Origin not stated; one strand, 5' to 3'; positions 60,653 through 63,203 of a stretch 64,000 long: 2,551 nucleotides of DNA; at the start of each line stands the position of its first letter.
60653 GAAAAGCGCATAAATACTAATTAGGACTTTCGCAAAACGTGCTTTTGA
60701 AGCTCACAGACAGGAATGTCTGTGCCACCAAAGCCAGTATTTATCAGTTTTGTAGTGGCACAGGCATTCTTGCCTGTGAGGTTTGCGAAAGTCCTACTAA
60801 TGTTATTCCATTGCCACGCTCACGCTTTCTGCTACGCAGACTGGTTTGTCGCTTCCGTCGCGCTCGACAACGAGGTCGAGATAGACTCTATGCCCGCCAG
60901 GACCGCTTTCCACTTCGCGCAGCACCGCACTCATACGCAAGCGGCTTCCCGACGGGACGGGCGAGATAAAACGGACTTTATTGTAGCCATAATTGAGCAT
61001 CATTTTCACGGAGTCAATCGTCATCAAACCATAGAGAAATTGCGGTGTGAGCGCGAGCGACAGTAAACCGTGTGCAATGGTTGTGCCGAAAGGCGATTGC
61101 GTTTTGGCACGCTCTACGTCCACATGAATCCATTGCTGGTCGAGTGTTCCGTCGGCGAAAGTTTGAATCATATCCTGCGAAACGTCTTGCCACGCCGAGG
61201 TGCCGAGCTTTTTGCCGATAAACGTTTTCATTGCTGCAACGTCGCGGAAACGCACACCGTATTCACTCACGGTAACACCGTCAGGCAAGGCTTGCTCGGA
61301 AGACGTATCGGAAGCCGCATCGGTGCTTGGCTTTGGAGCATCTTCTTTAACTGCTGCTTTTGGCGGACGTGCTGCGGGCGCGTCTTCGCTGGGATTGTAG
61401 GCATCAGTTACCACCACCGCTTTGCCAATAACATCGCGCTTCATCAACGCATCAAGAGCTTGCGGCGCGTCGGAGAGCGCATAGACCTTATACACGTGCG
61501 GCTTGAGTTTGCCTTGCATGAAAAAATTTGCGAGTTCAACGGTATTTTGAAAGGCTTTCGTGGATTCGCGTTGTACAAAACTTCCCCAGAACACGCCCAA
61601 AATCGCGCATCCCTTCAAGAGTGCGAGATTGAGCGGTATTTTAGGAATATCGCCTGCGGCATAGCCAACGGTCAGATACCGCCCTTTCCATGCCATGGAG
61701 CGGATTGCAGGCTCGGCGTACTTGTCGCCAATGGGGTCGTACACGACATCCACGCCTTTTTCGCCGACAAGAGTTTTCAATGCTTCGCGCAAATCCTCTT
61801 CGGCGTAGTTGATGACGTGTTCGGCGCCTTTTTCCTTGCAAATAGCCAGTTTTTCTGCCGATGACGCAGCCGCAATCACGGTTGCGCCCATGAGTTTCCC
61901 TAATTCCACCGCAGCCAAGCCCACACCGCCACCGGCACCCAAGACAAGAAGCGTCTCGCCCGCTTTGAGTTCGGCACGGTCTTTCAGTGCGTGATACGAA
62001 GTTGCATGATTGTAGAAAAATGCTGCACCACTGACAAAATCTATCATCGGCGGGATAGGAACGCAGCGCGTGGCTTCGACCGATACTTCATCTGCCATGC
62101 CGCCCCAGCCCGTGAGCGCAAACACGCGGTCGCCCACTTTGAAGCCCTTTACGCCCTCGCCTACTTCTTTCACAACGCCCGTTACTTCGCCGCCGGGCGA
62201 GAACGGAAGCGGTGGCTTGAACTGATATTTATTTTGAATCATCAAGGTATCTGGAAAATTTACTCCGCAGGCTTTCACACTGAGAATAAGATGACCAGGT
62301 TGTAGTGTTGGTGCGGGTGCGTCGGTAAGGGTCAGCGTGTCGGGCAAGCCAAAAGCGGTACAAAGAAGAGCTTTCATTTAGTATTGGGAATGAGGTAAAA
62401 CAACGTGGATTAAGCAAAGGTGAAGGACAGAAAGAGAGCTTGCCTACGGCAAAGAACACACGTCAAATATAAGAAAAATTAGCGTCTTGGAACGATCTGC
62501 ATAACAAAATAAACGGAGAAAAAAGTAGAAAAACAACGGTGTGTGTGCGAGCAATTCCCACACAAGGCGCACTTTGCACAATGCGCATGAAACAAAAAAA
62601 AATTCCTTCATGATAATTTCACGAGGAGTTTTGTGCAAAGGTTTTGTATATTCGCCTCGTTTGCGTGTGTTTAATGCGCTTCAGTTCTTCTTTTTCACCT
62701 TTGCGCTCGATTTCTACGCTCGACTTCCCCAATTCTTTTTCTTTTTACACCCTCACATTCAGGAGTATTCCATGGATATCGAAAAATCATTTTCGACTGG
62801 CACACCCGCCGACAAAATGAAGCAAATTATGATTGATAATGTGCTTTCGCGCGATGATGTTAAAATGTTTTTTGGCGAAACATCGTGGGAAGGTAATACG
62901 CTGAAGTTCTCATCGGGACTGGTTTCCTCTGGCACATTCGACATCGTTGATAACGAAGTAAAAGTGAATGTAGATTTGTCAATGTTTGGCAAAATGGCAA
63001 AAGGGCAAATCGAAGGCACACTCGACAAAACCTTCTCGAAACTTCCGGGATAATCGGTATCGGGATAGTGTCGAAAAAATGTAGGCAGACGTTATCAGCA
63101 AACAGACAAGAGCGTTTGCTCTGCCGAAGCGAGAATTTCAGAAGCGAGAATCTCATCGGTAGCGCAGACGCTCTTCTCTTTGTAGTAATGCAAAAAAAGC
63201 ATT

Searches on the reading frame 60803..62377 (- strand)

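Call 8: search_protein_families(library=pfam, proteins=[window:60803-62377:-], max_evalue=0.001)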
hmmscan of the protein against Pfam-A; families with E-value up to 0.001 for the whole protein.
window:60803-62377:- (524 aa): 4 families
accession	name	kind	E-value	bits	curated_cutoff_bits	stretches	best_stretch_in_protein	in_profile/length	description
PF00107.32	ADH_zinc_N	-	4.2e-28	98.3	31.8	1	151-273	1-121/129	Zinc-binding dehydrogenase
PF01575.25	MaoC_dehydratas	-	1.1e-21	77.1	27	1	386-492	5-107/123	MaoC like domain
PF13602.12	ADH_zinc_N_2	-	1.8e-18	68.2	27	1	184-322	2-134/134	Zinc-binding dehydrogenase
PF08240.17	ADH_N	-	8.6e-17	61.7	23.5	1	27-109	2-103/104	Alcohol dehydrogenase GroES-like domain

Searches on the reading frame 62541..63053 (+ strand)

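Call 8: search_protein_families(library=pfam, proteins=[window:62541-63053:+], max_evalue=0.001)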
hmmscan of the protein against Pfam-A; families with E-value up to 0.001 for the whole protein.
window:62541-63053:+ (170 aa): 1 family
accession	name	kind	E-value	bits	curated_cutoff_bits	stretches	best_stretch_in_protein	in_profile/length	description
PF09650.15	PHA_gran_rgn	-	1.6e-05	25.5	26.6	1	113-167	32-85/87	Putative polyhydroxyalkanoic acid system protein (PHA_gran_rgn)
